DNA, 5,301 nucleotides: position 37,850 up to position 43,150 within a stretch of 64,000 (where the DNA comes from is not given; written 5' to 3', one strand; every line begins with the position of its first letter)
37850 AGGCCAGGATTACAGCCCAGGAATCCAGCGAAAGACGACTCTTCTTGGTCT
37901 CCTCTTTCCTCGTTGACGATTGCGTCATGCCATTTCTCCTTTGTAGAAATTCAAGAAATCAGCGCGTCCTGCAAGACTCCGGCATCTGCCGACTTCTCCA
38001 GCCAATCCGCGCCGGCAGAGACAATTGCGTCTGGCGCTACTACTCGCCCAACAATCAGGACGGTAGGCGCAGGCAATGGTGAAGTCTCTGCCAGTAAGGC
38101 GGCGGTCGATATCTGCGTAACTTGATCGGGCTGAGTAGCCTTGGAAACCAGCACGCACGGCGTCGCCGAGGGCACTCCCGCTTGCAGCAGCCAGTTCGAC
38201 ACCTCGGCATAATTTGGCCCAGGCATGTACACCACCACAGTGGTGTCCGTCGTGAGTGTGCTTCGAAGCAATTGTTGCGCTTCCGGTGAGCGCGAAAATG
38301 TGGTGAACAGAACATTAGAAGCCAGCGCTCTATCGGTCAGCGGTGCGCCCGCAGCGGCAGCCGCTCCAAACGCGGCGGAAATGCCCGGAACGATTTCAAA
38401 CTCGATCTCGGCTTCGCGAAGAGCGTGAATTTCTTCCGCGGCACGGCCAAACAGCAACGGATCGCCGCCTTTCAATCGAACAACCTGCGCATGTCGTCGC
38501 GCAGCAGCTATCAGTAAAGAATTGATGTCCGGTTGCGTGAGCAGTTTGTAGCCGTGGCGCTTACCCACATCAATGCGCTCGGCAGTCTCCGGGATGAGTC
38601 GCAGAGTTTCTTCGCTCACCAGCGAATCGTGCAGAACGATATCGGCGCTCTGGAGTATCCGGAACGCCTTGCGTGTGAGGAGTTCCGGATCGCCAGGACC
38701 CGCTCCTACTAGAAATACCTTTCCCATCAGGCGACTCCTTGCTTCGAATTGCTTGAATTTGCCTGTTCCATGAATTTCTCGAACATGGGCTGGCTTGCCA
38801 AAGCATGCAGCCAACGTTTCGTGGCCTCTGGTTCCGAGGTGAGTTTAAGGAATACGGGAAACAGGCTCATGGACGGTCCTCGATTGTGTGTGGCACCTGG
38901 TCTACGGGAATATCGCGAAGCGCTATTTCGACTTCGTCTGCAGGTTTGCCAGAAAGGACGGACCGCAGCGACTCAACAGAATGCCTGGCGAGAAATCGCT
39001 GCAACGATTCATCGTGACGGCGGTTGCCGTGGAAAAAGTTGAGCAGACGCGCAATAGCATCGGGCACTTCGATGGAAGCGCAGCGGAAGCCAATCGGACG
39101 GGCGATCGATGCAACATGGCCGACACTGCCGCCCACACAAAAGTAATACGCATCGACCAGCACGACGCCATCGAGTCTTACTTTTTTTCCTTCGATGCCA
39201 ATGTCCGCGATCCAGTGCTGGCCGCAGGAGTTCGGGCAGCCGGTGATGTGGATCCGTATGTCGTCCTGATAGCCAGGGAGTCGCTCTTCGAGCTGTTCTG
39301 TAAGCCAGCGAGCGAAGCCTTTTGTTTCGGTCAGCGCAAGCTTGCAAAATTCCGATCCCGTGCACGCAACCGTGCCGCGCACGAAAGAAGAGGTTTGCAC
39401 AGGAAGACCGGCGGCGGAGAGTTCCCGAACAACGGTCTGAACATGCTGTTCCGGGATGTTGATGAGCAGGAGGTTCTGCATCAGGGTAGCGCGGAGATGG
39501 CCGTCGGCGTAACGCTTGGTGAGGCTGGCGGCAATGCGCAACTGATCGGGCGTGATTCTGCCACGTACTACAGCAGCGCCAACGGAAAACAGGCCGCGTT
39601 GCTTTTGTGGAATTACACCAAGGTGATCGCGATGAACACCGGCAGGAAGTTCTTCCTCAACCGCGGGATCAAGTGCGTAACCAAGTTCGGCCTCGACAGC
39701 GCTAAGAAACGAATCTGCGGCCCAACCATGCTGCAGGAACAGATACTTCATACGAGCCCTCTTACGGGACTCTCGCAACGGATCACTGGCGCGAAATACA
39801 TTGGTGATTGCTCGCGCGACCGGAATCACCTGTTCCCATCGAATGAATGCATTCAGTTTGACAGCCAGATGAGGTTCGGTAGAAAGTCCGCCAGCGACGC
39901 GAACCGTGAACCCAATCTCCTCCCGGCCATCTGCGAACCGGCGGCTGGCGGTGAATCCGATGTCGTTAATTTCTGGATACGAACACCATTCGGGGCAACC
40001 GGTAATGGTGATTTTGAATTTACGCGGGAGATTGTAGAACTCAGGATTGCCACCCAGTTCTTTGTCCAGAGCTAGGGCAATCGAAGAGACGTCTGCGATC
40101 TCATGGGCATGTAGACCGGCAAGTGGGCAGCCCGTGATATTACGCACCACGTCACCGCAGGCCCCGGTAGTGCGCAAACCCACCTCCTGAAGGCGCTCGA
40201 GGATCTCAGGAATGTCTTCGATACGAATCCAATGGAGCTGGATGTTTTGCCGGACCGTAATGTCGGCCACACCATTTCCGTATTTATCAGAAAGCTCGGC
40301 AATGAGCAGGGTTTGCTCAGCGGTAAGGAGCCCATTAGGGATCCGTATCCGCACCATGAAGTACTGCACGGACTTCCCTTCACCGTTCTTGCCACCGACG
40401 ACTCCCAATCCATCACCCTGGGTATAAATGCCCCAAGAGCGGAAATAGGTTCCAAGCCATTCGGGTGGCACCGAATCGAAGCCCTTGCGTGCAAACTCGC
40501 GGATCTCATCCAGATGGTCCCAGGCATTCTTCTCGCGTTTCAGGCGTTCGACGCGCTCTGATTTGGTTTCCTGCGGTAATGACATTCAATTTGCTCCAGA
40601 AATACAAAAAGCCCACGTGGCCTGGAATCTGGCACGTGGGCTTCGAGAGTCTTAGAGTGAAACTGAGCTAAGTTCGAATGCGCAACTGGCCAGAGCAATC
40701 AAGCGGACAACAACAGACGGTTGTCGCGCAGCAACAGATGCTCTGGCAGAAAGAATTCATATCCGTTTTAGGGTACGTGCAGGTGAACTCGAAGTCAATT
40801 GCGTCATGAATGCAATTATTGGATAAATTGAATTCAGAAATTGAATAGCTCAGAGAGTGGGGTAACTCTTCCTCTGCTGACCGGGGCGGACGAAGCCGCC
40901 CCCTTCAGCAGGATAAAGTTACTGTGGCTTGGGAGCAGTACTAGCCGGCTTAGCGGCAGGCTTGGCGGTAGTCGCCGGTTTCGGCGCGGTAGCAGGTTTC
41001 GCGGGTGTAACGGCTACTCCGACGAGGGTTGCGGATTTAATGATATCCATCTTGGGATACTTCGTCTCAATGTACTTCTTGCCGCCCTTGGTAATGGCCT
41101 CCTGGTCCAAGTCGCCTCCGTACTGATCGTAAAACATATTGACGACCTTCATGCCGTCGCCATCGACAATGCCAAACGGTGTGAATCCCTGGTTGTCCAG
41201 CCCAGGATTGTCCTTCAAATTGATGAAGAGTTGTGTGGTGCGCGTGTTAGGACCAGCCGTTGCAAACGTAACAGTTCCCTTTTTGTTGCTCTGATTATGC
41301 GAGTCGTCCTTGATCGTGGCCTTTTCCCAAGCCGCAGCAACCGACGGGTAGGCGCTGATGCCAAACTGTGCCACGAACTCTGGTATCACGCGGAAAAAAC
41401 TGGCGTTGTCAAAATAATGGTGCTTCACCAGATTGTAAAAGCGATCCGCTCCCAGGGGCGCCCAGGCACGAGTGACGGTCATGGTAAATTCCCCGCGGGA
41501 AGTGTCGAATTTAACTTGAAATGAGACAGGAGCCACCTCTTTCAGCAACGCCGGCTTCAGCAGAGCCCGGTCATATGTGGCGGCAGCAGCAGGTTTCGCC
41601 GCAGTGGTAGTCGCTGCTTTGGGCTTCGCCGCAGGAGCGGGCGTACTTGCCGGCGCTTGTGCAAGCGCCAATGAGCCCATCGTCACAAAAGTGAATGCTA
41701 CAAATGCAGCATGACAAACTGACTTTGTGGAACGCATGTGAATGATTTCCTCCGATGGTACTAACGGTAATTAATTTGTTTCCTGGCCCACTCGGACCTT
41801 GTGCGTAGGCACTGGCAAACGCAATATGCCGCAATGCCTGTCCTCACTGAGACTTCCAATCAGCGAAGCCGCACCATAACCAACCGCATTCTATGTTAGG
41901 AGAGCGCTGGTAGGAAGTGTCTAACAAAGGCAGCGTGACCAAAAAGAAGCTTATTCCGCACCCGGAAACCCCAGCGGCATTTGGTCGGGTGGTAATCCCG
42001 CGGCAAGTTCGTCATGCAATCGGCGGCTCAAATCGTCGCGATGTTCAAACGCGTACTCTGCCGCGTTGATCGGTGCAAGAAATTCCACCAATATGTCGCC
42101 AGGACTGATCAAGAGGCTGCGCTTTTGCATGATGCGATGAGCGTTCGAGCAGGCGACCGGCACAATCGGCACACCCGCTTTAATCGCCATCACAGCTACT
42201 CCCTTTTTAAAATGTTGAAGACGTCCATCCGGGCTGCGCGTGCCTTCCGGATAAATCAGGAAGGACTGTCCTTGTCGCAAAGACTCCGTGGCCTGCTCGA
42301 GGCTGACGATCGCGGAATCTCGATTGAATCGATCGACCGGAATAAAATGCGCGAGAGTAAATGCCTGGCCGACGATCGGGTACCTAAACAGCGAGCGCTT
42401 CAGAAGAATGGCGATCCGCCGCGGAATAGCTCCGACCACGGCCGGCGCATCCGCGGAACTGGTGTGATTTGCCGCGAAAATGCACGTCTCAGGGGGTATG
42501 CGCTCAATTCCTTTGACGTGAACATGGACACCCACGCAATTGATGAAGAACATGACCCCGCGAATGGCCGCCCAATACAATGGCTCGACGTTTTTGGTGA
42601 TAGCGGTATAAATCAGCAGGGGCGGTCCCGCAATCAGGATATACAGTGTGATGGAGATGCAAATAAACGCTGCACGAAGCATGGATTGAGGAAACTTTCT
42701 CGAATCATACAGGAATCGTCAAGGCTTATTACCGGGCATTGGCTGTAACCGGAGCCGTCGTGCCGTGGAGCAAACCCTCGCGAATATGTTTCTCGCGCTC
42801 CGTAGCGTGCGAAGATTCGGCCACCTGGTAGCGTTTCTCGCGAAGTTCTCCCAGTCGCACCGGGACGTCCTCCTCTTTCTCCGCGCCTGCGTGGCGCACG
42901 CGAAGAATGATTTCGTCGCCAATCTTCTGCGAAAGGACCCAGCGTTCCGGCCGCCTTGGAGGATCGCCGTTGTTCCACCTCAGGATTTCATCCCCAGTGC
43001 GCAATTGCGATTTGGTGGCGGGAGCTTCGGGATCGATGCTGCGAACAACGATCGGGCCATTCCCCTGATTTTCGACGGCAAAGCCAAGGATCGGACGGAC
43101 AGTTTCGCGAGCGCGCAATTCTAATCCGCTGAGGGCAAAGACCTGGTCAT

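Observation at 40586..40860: Cys-codon-rich leader ORF plus intrinsic terminator immediately upstream of sulfite reductase: candidate cysteine-sensing attenuator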

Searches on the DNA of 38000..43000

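Call 4: search_rna_families(source=window, start=38000, end=43000, threshold=evalue, max_evalue=10)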
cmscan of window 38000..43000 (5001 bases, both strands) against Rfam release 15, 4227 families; matches with E-value up to 10: 4.
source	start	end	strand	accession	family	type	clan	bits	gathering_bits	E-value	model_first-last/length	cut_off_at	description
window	40861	40924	+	RF03304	mir-1744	Gene; miRNA;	-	18.2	73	4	1-75/75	no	mir-1744 microRNA precursor family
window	40866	40930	-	RF02814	Sso133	Gene; sRNA;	-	17.4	44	9.4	1-73/73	no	Sulfolobus sRNA133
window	42859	42897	-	RF01768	flavi_FSE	Cis-reg; frameshift_element;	-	16.3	43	3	1-62/62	no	ribosomal frameshift site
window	41874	41973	-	RF02150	MESTIT1_3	Gene; lncRNA;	-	15.9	60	6.3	1-99/99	no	MEST intronic transcript 1, antisense RNA conserved region 3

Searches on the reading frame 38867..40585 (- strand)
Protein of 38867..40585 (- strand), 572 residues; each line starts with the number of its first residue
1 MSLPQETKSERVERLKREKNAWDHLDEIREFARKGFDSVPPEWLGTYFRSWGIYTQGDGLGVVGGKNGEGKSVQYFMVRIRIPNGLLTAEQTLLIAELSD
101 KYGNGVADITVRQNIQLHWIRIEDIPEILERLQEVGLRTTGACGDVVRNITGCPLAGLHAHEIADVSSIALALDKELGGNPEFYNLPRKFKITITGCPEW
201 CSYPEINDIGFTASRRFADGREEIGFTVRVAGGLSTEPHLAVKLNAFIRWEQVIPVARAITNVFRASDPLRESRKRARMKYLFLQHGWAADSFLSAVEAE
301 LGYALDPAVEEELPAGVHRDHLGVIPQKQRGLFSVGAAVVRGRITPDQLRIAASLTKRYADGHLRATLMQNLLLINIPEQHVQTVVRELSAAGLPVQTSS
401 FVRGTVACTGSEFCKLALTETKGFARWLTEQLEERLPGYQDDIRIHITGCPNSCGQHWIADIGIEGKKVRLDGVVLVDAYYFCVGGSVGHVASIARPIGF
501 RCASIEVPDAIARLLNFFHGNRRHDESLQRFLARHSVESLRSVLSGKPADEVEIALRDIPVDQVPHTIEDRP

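Call 6: search_protein_families(library=pfam, proteins=[window:38867-40585:-])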
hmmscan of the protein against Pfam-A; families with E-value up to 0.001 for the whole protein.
window:38867-40585:- (572 aa): 2 families
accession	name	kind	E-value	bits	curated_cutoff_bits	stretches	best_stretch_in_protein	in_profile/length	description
PF01077.27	NIR_SIR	-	8.4e-49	165.5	27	2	143-302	1-155/158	Nitrite and sulphite reductase 4Fe-4S domain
PF03460.22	NIR_SIR_ferr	-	2.5e-41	139.7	24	2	74-135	8-69/69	Nitrite/Sulfite reductase ferredoxin-like half domain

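Call 9: find_related_loci(query=window:38867-40585:-, collection=genome_contigs, flank=3000)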
Query window:38867-40585:- (572 aa) in genome_contigs; peptide patterns used: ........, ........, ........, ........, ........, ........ (x = any residue, [..] = any of these).
600 stretches matched a pattern (row limit reached: there are more); 593 encode a relative of the query (tblastn E <= 1e-3); the best 80 are kept; 80 distinct loci.
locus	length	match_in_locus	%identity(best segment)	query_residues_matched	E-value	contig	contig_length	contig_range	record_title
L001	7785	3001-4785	72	5-572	0e+0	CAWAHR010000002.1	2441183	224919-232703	MAG: uncultured Acidobacteriota bacterium isolate MFD04428.bin.1.3 genome assembly, contig: contig_42209, whole genome s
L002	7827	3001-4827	67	1-571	0e+0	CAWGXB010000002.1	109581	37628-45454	MAG: Candidatus Acidoferrales bacterium isolate MFD04428.bin.1.17 genome assembly, contig: contig_101712, whole genome s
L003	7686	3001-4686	71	5-569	0e+0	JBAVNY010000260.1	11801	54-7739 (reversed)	MAG: Candidatus Acidiferrum sp. isolate MFD00988_ilm_asm_bin7 k127_132844, whole genome shotgun sequence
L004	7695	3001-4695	67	1-569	0e+0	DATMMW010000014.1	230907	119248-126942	MAG TPA_asm: Candidatus Dormiibacterota bacterium isolate SMAG_U12834 k141_3523759, whole genome shotgun sequence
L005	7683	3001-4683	70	1-565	0e+0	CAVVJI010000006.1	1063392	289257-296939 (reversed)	MAG: Candidatus Acidoferrales bacterium isolate MFD01689.bin.2.12 genome assembly, contig: contig_31977, whole genome sh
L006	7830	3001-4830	66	1-571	0e+0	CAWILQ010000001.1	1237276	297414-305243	MAG: Candidatus Acidoferrales bacterium isolate MFD03346.bin.1.144 genome assembly, contig: contig_12015, whole genome s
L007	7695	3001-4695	68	1-569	0e+0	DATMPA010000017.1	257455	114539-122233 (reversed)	MAG TPA_asm: Candidatus Sulfotelmatobacter sp. isolate SMAG_U12890 k141_3777210, whole genome shotgun sequence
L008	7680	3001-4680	65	6-569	0e+0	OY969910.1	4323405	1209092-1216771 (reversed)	MAG: uncultured Acidobacteriota bacterium isolate MFD01213.bin.1.136 genome assembly, chromosome: 1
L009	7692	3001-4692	64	5-572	0e+0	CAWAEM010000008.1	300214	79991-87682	MAG: uncultured Acidobacteriota bacterium isolate MFD00964.bin.1.198 genome assembly, contig: contig_76776, whole genome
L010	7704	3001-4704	66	1-572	0e+0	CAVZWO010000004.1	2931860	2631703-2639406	MAG: uncultured Acidobacteriota bacterium isolate MFD02579.bin.1.12 genome assembly, contig: contig_1938, whole genome s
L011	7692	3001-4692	63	5-572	0e+0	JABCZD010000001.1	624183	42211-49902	MAG: Acidobacteria bacterium isolate Inc-BW-C-12-O_MAG45 Ga0210391_10000002, whole genome shotgun sequence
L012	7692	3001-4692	63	5-572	0e+0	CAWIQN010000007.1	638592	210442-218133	MAG: uncultured Acidobacteriota bacterium isolate MFD01716.bin.1.129 genome assembly, contig: contig_22133, whole genome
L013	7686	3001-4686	64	5-570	0e+0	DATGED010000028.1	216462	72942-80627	MAG TPA_asm: Candidatus Acidoferrum sp. isolate SMAG_U9693 k141_1272384, whole genome shotgun sequence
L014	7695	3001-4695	65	1-569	0e+0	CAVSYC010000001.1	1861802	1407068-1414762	MAG: uncultured Acidobacteriota bacterium isolate MFD05513.bin.1.274 genome assembly, contig: contig_16818, whole genome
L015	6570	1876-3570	63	1-569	0e+0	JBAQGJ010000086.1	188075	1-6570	MAG: Candidatus Acidiferrales bacterium isolate MFD09291_ilm_asm_bin33 k127_79138, whole genome shotgun sequence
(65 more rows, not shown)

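Call 45: search_protein_families(library=ncbifam, proteins=[window:38867-40585:-])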
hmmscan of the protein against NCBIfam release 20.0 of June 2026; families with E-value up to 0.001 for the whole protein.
window:38867-40585:- (572 aa): 11 families
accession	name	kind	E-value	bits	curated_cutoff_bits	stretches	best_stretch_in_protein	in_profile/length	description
NF007125.0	PRK09566.1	equivalog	1e-112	377.2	594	1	5-513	8-500/513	ferredoxin--nitrite reductase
NF007126.0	PRK09567.1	equivalog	2.5e-111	372.7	523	1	12-547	68-590/595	NirA family protein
TIGR02435.1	CobG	equivalog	2.7e-64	217.5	234.8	1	76-467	18-384/388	precorrin-3B synthase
NF010029.0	PRK13504.1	equivalog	5.5e-61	206.6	457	2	186-542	215-566/575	NADPH-dependent assimilatory sulfite reductase hemoprotein subunit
TIGR02041.1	CysI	equivalog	4.1e-41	141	756.55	2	185-469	193-481/541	assimilatory sulfite reductase (NADPH) hemoprotein subunit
TIGR02042.1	sir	equivalog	5.4e-41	140.3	731.5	2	185-543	222-577/581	sulfite reductase, ferredoxin dependent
TIGR02912.1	sulfite_red_C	equivalog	1.8e-25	89.6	324.1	2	76-212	21-159/314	sulfite reductase subunit C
TIGR02066.1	dsrB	equivalog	1.1e-24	87.1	341.5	2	331-467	29-168/341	dissimilatory-type sulfite reductase subunit beta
TIGR02374.1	nitri_red_nirB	equivalog_domain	2.7e-24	85.6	578.35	2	80-259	564-730/794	nitrite reductase large subunit NirB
TIGR02064.1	dsrA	equivalog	9.2e-16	57.7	392.85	2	72-204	78-211/402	dissimilatory-type sulfite reductase subunit alpha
NF011565.0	PRK14989.1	subfamily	2.7e-14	52.2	883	2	78-250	567-726/847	nitrite reductase large subunit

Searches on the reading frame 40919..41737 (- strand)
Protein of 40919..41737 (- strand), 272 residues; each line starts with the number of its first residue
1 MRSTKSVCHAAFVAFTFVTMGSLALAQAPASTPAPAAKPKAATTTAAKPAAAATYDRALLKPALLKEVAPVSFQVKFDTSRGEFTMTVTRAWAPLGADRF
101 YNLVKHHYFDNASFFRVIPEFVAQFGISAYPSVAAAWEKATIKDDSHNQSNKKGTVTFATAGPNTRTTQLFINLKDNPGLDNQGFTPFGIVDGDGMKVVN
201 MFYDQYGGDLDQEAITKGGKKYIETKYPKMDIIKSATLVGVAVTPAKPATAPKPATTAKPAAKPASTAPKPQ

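Call 6: search_protein_families(library=pfam, proteins=[window:40919-41737:-])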
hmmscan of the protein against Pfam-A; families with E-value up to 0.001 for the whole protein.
window:40919-41737:- (272 aa): 1 family
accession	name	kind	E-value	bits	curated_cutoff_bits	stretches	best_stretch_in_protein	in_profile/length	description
PF00160.26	Pro_isomerase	-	2.5e-21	77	21.7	1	75-202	2-137/159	Cyclophilin type peptidyl-prolyl cis-trans isomerase/CLD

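Call 45: search_protein_families(library=ncbifam, proteins=[window:40919-41737:-])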
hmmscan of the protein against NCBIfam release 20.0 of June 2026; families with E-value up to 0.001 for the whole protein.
window:40919-41737:- (272 aa): 2 families
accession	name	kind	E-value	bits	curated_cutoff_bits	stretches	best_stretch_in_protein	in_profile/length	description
NF008151.0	PRK10903.1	equivalog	1.1e-14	54.3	308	1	69-199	25-159/190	peptidylprolyl isomerase A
NF008057.0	PRK10791.1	equivalog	1.3e-11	44.6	297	1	75-185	2-113/164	peptidylprolyl isomerase B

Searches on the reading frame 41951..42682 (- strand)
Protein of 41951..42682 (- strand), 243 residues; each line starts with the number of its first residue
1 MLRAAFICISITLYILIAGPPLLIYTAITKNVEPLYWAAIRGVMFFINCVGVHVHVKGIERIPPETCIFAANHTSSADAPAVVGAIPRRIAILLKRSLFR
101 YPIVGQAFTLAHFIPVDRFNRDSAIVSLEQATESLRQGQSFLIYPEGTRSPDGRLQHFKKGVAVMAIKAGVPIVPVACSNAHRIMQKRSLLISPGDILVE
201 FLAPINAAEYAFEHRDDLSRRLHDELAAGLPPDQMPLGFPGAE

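Call 6: search_protein_families(library=pfam, proteins=[window:41951-42682:-])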
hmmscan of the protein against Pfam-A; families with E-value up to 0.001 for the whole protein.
window:41951-42682:- (243 aa): 1 family
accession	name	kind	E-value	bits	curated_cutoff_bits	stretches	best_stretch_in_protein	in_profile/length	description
PF01553.26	Acyltransferase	-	1e-32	113.2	23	1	53-179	1-132/132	Acyltransferase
